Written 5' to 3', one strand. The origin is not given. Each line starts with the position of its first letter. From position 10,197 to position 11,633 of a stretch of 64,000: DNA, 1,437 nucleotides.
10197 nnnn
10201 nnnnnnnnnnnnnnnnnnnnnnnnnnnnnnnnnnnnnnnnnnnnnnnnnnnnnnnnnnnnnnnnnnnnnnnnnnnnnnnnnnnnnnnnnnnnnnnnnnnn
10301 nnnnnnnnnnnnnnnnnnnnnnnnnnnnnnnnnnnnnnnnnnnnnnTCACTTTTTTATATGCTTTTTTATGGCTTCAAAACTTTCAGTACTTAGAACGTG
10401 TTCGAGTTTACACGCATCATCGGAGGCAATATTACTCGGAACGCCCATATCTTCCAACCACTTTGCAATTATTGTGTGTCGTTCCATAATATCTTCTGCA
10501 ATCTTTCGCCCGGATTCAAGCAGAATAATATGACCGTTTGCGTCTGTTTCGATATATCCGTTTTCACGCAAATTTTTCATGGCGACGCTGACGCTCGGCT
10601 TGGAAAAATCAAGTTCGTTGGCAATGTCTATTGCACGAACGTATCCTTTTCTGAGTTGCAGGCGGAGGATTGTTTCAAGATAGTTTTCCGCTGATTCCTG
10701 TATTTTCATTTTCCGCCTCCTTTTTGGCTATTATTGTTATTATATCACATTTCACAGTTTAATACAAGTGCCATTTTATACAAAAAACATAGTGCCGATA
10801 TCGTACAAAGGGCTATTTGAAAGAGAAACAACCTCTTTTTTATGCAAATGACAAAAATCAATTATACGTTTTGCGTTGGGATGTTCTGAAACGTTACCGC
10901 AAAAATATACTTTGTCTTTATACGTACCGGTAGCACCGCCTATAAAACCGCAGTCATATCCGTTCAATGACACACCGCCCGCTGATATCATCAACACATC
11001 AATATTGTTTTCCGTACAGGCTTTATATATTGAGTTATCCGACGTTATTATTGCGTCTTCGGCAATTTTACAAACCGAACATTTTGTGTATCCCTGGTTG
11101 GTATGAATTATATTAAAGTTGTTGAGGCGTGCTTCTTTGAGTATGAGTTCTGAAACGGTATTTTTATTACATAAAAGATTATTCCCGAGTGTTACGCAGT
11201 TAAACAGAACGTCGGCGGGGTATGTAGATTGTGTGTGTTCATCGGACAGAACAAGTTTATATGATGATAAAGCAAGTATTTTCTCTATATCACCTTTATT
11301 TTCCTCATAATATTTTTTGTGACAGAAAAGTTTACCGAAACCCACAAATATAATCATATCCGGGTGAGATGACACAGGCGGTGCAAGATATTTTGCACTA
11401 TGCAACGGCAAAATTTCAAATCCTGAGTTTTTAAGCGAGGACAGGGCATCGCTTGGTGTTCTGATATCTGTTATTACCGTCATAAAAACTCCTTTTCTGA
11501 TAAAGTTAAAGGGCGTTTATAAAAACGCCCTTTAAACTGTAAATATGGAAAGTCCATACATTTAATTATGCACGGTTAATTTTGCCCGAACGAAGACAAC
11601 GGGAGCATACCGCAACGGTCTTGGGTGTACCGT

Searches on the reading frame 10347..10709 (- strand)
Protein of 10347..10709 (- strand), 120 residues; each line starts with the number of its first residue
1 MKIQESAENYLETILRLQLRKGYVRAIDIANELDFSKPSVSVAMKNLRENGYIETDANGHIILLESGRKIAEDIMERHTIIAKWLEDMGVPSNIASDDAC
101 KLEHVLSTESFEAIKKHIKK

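Call 7: search_protein_families(library=pfam, proteins=[window:10347-10709:-])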
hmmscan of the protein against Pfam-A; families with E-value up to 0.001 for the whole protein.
window:10347-10709:- (120 aa): 7 families
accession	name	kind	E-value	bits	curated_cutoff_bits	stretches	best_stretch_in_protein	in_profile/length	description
PF02742.21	Fe_dep_repr_C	-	2e-14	53.8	27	1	65-119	2-57/70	Iron dependent repressor, metal binding and dimerisation domain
PF01325.25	Fe_dep_repress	-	3e-13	50.2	26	1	4-60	3-59/60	Iron dependent repressor, N-terminal DNA binding domain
PF24034.1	DUF7343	-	3.6e-05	24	27.6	1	16-57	11-52/62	Domain of unknown function (DUF7343)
PF12802.13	MarR_2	-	0.00018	22.1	27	1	20-55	17-52/61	MarR family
PF13412.12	HTH_24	-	0.00028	20.8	21.9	1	20-54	14-48/48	Winged helix-turn-helix DNA-binding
PF13545.12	HTH_Crp_2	-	0.00038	20.8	27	1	28-64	27-62/70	Crp-like helix-turn-helix domain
PF01978.25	TrmB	-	0.00093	19.4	25.6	0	19-56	18-55/68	Sugar-specific transcriptional regulator TrmB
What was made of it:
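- Checked: mntR (DtxR family: Pfam Fe_dep_repress + Fe_dep_repr_C) lies at 10347-10709 on the minus strand (call 7).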

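Call 8: find_encoding_contigs(protein=window:10347-10709:-, flank=3000, max_places=10)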
Protein window:10347-10709:- (120 aa): no gene with exactly this product is on record in the collection.

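Call 9: find_homologous_proteins(query=window:10347-10709:-, max_evalue=1e-20)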
Query window:10347-10709:- (120 aa): 7891 proteins with E <= 1e-20 among 8000 candidates; the best 120 are listed.
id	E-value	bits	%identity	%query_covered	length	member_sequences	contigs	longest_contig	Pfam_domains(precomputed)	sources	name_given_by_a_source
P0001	1.4e-70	252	99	100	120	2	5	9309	PF02742.22,PF01325.26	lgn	-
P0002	4.7e-57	209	83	100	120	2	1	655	PF02742.22,PF01325.26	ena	-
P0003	4.7e-56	205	82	100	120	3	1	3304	PF02742.22,PF13545.13,PF01325.26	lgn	-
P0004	1.7e-52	194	77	99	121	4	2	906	PF02742.22,PF24034.2,PF01325.26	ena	-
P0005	2.4e-52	193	76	99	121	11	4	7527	PF02742.22,PF24034.2,PF01325.26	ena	-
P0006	2.7e-52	193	76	99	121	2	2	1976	PF02742.22,PF24034.2,PF01325.26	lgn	-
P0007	2.5e-51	190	75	99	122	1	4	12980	PF02742.22,PF01325.26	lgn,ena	-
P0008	4.5e-51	189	78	100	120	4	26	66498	PF02742.22,PF24034.2,PF01325.26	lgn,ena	-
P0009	6.6e-51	189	74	99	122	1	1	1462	PF02742.22,PF01325.26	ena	-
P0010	5.2e-50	186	74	100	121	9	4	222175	PF12802.14,PF02742.22,PF24034.2,PF01325.26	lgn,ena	-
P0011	1.9e-49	184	73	100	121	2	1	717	PF02742.22,PF24034.2,PF01325.26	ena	-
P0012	2.0e-49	184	70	100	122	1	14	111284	PF02742.22,PF24034.2,PF01325.26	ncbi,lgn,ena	-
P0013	2.0e-49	184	70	100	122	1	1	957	PF02742.22,PF24034.2,PF01325.26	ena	-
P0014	3.2e-49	183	70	100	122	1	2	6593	PF02742.22,PF24034.2,PF01325.26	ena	-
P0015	4.1e-49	183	73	100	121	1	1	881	PF02742.22,PF24034.2,PF01325.26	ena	-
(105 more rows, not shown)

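Call 10: find_encoding_contigs(protein=P0001, flank=2500, max_places=3)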
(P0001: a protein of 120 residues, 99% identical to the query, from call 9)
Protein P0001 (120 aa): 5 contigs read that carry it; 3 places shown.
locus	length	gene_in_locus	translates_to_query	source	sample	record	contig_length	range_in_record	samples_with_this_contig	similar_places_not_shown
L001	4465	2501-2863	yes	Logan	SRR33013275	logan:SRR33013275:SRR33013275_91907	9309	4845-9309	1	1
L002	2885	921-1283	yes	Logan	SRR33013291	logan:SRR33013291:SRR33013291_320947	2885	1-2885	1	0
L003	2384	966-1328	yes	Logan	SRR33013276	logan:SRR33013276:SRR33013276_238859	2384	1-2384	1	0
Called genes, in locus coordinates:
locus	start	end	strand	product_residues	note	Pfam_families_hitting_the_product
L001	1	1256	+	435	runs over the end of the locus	PF00919:UPF0004, PF04055:Radical_SAM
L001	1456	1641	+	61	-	PF00830:Ribosomal_L28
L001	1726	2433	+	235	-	PF21778:DUF6873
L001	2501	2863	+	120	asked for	PF01325:Fe_dep_repress, PF02742:Fe_dep_repr_C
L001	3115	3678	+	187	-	PF01613:Flavin_Reduct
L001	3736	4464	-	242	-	?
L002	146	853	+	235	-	PF21778:DUF6873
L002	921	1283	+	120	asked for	PF01325:Fe_dep_repress, PF02742:Fe_dep_repr_C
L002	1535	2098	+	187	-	PF01613:Flavin_Reduct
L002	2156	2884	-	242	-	?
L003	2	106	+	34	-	?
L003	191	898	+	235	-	PF21778:DUF6873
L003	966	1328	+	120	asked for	PF01325:Fe_dep_repress, PF02742:Fe_dep_repr_C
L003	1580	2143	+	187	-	PF01613:Flavin_Reduct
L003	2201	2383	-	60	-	?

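Call 11: find_encoding_contigs(protein=P0003, flank=2500, max_places=3)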
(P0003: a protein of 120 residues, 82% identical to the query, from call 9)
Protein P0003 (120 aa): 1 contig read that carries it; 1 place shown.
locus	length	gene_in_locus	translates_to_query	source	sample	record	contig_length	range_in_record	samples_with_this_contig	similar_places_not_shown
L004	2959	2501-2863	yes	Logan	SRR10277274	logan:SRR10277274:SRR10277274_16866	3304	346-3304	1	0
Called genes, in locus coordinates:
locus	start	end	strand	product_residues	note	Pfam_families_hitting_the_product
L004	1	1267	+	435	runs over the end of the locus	PF00919:UPF0004, PF04055:Radical_SAM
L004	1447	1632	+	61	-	PF00830:Ribosomal_L28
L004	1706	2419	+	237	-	PF21778:DUF6873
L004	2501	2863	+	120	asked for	PF01325:Fe_dep_repress, PF13545:HTH_Crp_2 (faint), PF02742:Fe_dep_repr_C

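Call 12: find_encoding_contigs(protein=P0008, flank=2500, max_places=4)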
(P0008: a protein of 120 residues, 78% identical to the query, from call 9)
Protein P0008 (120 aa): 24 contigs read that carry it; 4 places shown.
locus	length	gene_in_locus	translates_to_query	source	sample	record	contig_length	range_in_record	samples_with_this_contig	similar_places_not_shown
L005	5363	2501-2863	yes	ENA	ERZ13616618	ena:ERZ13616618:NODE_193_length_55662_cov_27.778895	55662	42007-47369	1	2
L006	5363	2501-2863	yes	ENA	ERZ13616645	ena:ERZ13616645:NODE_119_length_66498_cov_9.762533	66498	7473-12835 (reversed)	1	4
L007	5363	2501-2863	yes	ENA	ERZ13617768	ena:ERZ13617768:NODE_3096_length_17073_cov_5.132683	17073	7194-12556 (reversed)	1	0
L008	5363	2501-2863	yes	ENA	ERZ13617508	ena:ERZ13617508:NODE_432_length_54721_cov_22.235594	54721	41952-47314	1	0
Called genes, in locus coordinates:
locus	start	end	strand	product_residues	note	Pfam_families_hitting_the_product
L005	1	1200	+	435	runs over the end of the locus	PF00919:UPF0004, PF04055:Radical_SAM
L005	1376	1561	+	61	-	PF00830:Ribosomal_L28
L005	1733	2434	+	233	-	PF21778:DUF6873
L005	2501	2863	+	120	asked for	PF01325:Fe_dep_repress, PF24034:DUF7343 (weak), PF02742:Fe_dep_repr_C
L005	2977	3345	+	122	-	-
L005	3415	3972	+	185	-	PF01613:Flavin_Reduct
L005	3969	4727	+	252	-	PF13673:Acetyltransf_10, PF00583:Acetyltransf_1, PF21926:FeeM (faint), PF13508:Acetyltransf_7, PF04266:ASCH (weak)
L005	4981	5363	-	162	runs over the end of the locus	PF07456:Hpre_diP_synt_I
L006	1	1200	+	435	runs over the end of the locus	PF00919:UPF0004, PF04055:Radical_SAM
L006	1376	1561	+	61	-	PF00830:Ribosomal_L28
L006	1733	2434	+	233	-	PF21778:DUF6873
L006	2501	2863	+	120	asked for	PF01325:Fe_dep_repress, PF24034:DUF7343 (weak), PF02742:Fe_dep_repr_C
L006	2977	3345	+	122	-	-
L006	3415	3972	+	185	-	PF01613:Flavin_Reduct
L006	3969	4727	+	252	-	PF13673:Acetyltransf_10, PF00583:Acetyltransf_1, PF21926:FeeM (faint), PF13508:Acetyltransf_7, PF04266:ASCH (weak)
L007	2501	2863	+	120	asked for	PF01325:Fe_dep_repress, PF24034:DUF7343 (weak), PF02742:Fe_dep_repr_C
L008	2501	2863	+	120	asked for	PF01325:Fe_dep_repress, PF24034:DUF7343 (weak), PF02742:Fe_dep_repr_C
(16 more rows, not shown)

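Call 13: find_encoding_contigs(protein=P0010, flank=2500, max_places=3)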
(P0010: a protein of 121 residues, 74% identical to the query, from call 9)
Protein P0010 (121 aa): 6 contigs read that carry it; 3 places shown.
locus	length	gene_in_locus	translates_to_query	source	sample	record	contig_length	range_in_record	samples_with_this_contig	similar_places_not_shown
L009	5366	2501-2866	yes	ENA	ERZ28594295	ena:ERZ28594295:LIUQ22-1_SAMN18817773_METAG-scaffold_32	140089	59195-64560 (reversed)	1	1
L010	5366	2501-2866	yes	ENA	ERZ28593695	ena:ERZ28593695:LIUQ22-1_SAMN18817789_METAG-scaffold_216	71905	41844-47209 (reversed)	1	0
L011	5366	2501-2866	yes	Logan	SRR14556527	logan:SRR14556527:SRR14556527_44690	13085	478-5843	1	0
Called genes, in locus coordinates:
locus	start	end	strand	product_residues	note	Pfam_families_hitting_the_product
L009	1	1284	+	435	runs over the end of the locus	PF00919:UPF0004, PF04055:Radical_SAM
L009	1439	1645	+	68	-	PF00830:Ribosomal_L28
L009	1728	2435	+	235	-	PF21778:DUF6873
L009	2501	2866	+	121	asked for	PF01325:Fe_dep_repress, PF24034:DUF7343 (weak), PF12802:MarR_2 (weak), PF02742:Fe_dep_repr_C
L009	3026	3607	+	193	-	-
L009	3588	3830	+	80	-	PF14206:Cys_rich_CPCC (weak)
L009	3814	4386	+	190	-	-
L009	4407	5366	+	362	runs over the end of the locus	-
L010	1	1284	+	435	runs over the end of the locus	PF00919:UPF0004, PF04055:Radical_SAM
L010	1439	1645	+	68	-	PF00830:Ribosomal_L28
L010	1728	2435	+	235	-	PF21778:DUF6873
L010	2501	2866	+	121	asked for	PF01325:Fe_dep_repress, PF24034:DUF7343 (weak), PF12802:MarR_2 (weak), PF02742:Fe_dep_repr_C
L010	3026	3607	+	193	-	-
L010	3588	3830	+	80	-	PF14206:Cys_rich_CPCC (weak)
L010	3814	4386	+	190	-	-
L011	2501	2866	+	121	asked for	PF01325:Fe_dep_repress, PF24034:DUF7343 (weak), PF12802:MarR_2 (weak), PF02742:Fe_dep_repr_C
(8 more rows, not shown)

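Call 28: find_encoding_contigs(protein=P0005, flank=2500, max_places=3)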
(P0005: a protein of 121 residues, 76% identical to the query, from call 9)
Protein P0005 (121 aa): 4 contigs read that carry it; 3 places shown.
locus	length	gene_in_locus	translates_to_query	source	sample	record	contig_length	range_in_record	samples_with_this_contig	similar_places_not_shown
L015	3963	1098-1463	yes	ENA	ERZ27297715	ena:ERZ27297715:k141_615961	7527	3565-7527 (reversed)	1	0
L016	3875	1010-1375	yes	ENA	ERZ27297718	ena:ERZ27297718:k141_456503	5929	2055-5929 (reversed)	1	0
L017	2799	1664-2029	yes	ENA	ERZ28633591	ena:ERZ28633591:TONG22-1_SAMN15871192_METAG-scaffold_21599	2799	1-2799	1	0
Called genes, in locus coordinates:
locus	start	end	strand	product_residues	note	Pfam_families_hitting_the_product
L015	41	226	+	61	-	PF00830:Ribosomal_L28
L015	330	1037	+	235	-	PF21778:DUF6873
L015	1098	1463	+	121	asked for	PF01325:Fe_dep_repress, PF24034:DUF7343 (faint), PF02742:Fe_dep_repr_C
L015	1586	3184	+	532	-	PF18989:DUF5722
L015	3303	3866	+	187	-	PF13305:TetR_C_33 (weak)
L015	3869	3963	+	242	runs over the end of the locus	PF00005:ABC_tran, PF13304:AAA_21 (weak)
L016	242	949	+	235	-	PF21778:DUF6873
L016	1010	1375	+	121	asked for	PF01325:Fe_dep_repress, PF24034:DUF7343 (faint), PF02742:Fe_dep_repr_C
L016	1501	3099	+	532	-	PF18989:DUF5722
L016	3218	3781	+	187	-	PF13305:TetR_C_33 (weak)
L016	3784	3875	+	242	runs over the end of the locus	PF00005:ABC_tran, PF13304:AAA_21 (weak)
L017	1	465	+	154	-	?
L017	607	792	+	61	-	PF00830:Ribosomal_L28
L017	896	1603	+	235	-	PF21778:DUF6873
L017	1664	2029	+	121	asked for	PF01325:Fe_dep_repress, PF24034:DUF7343 (faint), PF02742:Fe_dep_repr_C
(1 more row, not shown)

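Call 29: find_encoding_contigs(protein=P0007, flank=2500, max_places=3)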
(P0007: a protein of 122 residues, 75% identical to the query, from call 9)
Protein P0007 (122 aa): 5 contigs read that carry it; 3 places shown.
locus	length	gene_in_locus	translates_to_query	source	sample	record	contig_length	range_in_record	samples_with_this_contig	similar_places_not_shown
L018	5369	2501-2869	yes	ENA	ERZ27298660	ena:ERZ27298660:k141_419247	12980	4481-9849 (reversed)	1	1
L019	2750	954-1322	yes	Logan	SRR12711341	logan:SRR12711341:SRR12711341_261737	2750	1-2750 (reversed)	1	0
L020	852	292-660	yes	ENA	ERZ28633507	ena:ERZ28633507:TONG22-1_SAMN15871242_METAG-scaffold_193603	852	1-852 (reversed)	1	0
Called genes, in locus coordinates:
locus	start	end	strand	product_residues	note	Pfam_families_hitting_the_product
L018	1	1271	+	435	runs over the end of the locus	PF00919:UPF0004, PF04055:Radical_SAM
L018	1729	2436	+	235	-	PF21778:DUF6873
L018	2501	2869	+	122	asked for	PF01325:Fe_dep_repress, PF02742:Fe_dep_repr_C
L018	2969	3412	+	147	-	PF00583:Acetyltransf_1, PF13673:Acetyltransf_10, PF13508:Acetyltransf_7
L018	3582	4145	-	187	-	-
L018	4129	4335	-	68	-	-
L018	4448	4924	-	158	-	-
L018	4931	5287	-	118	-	-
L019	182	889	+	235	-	PF21778:DUF6873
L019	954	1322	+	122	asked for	PF01325:Fe_dep_repress, PF02742:Fe_dep_repr_C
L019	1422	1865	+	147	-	PF00583:Acetyltransf_1, PF13673:Acetyltransf_10, PF13508:Acetyltransf_7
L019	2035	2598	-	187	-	-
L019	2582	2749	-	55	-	?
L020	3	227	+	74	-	?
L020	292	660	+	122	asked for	PF01325:Fe_dep_repress, PF02742:Fe_dep_repr_C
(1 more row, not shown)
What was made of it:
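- The locus downstream of mntR is a hot spot of gene turnover in relatives: a different gene sits there in L005, L009, L015 and L018 (calls 12, 13, 28, 29).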

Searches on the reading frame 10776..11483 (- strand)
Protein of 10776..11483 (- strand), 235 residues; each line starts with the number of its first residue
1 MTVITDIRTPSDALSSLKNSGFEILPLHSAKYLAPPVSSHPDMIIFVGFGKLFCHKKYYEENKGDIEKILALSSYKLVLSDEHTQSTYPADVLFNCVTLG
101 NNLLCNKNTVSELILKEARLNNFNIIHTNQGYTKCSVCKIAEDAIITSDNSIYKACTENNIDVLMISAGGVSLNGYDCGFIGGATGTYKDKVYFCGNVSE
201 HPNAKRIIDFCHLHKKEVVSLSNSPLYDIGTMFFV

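Call 7: search_protein_families(library=pfam, proteins=[window:10776-11483:-])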
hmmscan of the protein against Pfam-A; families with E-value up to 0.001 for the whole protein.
window:10776-11483:- (235 aa): 1 family
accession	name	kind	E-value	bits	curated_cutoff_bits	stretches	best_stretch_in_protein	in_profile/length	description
PF21778.2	DUF6873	-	2e-65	220.7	27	1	5-233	2-228/228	Family of unknown function (DUF6873)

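Call 23: find_encoding_contigs(protein=window:10776-11483:-, flank=2500, max_places=10)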
Protein window:10776-11483:- (235 aa): 1 contig read that carries it; 1 place shown.
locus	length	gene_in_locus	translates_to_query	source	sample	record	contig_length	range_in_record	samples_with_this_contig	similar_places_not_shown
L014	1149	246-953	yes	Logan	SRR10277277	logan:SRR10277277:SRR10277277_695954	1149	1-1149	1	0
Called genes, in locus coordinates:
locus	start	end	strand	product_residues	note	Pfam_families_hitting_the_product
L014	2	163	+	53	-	?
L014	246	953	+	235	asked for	PF21778:DUF6873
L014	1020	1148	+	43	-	?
